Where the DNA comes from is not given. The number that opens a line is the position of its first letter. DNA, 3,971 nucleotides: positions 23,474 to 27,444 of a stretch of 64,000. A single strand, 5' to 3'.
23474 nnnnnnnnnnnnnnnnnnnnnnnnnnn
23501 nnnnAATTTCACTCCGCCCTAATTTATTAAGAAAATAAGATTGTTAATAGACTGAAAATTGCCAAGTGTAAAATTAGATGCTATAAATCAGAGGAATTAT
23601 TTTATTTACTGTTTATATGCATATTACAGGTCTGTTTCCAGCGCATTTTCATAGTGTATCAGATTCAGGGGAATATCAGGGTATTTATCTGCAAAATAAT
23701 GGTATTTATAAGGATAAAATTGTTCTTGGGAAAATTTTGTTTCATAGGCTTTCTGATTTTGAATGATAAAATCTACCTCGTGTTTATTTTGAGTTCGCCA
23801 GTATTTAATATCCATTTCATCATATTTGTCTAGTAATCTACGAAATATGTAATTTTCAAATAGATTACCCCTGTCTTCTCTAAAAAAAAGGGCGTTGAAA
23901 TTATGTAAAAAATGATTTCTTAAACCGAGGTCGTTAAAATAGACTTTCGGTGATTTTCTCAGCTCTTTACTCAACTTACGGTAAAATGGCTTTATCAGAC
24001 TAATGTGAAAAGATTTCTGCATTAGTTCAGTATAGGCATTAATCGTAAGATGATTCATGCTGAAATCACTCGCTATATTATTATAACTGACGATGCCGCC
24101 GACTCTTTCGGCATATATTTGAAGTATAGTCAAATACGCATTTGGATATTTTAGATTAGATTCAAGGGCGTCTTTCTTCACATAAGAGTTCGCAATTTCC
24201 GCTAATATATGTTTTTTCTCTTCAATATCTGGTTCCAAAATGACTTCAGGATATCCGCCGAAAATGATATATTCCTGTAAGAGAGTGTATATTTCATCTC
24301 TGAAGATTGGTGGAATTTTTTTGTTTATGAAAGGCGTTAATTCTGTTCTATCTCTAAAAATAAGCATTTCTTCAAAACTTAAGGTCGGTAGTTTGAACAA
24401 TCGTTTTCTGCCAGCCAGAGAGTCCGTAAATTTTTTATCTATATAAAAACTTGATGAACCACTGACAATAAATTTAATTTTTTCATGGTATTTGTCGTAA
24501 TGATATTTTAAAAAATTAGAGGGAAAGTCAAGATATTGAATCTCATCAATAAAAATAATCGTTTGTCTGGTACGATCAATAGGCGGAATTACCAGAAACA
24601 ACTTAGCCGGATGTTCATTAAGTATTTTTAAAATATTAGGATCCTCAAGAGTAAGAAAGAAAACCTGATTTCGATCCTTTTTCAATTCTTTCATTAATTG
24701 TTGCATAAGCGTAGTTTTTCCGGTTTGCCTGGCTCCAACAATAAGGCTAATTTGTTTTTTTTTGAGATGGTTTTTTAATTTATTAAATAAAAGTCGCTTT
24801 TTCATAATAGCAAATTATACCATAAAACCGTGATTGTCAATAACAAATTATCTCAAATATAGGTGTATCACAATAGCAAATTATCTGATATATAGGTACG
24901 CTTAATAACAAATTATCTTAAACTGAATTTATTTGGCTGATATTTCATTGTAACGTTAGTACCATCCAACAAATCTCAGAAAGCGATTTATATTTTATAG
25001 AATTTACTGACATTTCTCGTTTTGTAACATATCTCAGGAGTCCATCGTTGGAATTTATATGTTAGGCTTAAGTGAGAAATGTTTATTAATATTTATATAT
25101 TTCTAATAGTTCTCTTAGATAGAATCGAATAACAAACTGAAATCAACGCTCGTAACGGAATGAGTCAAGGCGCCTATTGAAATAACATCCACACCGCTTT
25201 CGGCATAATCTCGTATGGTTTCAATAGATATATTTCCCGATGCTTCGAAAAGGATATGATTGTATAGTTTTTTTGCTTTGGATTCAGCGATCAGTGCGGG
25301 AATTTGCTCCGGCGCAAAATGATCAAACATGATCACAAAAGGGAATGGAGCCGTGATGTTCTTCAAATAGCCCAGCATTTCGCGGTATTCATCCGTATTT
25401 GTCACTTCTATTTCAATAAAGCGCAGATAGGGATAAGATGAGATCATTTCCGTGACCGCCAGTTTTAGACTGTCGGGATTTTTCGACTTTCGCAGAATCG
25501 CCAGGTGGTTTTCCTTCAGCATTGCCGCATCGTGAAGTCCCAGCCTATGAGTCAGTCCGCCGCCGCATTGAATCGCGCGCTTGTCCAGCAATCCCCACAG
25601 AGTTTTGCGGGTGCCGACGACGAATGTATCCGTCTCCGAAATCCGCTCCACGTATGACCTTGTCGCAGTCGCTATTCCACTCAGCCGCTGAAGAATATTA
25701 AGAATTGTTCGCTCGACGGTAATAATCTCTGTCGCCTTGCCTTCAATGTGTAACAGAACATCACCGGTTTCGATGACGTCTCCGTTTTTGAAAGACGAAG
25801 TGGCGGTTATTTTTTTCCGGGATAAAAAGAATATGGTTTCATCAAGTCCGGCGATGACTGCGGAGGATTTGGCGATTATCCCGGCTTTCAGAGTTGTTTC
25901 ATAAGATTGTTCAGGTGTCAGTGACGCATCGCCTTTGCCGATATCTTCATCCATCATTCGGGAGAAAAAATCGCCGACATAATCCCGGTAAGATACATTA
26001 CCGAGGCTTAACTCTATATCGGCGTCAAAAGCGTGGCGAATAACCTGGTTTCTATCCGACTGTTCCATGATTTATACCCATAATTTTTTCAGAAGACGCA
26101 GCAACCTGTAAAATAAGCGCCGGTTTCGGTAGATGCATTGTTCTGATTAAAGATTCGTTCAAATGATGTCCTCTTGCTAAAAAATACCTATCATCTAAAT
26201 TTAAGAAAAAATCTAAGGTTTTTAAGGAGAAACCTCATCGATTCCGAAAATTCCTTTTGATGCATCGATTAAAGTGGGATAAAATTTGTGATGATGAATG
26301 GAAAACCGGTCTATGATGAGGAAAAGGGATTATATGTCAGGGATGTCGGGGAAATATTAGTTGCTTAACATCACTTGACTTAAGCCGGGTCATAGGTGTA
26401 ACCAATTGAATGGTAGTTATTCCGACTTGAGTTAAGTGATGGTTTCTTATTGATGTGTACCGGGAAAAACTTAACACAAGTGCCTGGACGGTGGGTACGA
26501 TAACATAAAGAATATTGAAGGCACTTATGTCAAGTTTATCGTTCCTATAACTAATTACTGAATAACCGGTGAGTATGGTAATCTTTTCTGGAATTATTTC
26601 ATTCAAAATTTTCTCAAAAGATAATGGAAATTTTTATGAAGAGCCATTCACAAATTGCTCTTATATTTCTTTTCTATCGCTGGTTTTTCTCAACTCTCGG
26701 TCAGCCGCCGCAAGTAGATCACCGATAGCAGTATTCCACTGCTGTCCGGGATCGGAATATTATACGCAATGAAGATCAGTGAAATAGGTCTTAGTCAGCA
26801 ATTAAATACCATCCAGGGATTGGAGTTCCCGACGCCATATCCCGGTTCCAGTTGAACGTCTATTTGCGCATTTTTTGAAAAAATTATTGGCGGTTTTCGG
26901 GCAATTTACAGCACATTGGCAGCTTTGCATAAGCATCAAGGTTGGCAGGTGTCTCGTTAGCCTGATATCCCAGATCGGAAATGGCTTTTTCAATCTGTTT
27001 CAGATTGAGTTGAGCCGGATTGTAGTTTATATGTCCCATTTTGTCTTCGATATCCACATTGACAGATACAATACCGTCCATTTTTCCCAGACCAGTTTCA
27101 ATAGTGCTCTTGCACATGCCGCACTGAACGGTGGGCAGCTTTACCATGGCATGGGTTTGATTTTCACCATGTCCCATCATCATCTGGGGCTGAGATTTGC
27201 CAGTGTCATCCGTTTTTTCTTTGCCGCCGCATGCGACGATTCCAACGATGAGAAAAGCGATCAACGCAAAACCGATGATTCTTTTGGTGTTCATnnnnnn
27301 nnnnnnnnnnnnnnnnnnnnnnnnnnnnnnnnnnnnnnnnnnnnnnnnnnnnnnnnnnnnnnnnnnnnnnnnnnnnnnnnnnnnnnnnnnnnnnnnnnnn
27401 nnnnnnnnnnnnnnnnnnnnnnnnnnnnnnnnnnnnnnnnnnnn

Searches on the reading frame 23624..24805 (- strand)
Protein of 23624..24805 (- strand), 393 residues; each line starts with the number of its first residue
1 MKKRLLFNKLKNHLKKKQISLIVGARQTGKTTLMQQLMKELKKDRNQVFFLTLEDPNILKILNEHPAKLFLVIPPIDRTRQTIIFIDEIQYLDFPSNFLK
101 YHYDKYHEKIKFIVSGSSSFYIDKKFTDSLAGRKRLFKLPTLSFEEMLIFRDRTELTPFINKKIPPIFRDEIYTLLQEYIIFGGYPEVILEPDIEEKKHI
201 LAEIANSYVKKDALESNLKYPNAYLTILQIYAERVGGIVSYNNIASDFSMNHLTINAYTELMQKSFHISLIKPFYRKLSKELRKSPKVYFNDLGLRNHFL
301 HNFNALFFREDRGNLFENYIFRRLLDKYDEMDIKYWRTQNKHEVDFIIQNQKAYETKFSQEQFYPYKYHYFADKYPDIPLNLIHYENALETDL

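Call 3: search_protein_families(library=pfam, proteins=[window:23624-24805:-], max_evalue=0.01)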
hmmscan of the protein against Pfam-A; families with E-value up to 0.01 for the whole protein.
window:23624-24805:- (393 aa): 11 families
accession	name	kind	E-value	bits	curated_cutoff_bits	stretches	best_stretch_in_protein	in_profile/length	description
PF13635.12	DUF4143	-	4.3e-32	111.5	28.1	1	220-352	12-150/160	Domain of unknown function (DUF4143)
PF13173.12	AAA_14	-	1.8e-30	106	27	1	17-148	2-129/129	AAA domain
PF01637.24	ATPase_2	-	3.7e-07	30.6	33.2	1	13-58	14-62/225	ATPase domain predominantly from Archaea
PF13401.12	AAA_22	-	8.4e-07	29.8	27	1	16-116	4-122/130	AAA domain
PF20720.3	nSTAND3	-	6.2e-06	26.4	27.2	1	7-71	7-70/155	Novel STAND NTPase 3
PF00004.35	AAA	-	6.9e-06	27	21.2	1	21-91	2-68/131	ATPase family associated with various cellular activities (AAA)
PF13191.12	AAA_16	-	3.6e-05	24.8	32.6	1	18-48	25-55/167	AAA ATPase domain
PF12775.13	AAA_7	-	0.00027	20.9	25.8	1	10-53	26-69/181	P-loop containing dynein motor region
PF03205.20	MobB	-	0.0032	17.8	26.6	1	21-48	3-30/133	Molybdopterin guanine dinucleotide synthesis protein B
PF25199.1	nSTAND_NTPase5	-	0.0042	17.4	34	1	12-99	36-116/145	Novel STAND NTPase 5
PF13481.12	AAA_25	-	0.0082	16.2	27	0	10-39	26-55/195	AAA domain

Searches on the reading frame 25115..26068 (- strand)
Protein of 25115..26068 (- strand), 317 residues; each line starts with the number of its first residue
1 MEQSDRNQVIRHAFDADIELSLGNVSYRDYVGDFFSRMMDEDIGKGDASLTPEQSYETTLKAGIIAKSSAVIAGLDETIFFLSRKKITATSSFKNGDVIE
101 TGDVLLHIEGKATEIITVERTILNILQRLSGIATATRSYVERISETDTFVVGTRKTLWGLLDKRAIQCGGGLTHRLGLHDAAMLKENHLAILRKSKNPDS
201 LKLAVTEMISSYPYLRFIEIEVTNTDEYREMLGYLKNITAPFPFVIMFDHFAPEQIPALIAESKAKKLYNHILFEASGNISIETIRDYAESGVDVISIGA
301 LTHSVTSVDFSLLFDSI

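Call 3: search_protein_families(library=pfam, proteins=[window:25115-26068:-], max_evalue=0.01)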
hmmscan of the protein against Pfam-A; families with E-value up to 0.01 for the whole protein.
window:25115-26068:- (317 aa): 2 families
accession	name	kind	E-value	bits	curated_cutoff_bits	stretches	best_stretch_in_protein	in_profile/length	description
PF01729.25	QRPTase_C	-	7.4e-40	136.9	23.1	1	132-312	1-168/169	Quinolinate phosphoribosyl transferase, C-terminal domain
PF02749.22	QRPTase_N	-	6.3e-17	62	27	1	57-130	11-82/82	Quinolinate phosphoribosyl transferase, N-terminal domain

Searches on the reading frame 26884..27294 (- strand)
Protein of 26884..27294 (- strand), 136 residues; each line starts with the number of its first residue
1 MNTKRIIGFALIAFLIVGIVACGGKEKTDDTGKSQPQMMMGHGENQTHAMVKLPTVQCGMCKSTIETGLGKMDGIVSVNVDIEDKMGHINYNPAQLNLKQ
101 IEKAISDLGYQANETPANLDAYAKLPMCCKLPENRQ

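Call 55: search_protein_families(library=pfam, proteins=[window:26884-27294:-], max_evalue=0.0001)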
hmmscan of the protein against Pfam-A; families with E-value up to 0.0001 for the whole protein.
window:26884-27294:- (136 aa): 1 family
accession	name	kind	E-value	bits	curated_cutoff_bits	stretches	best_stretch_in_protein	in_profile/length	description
PF00403.32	HMA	-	1.9e-11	44.6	24.8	1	52-111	3-62/62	Heavy-metal-associated domain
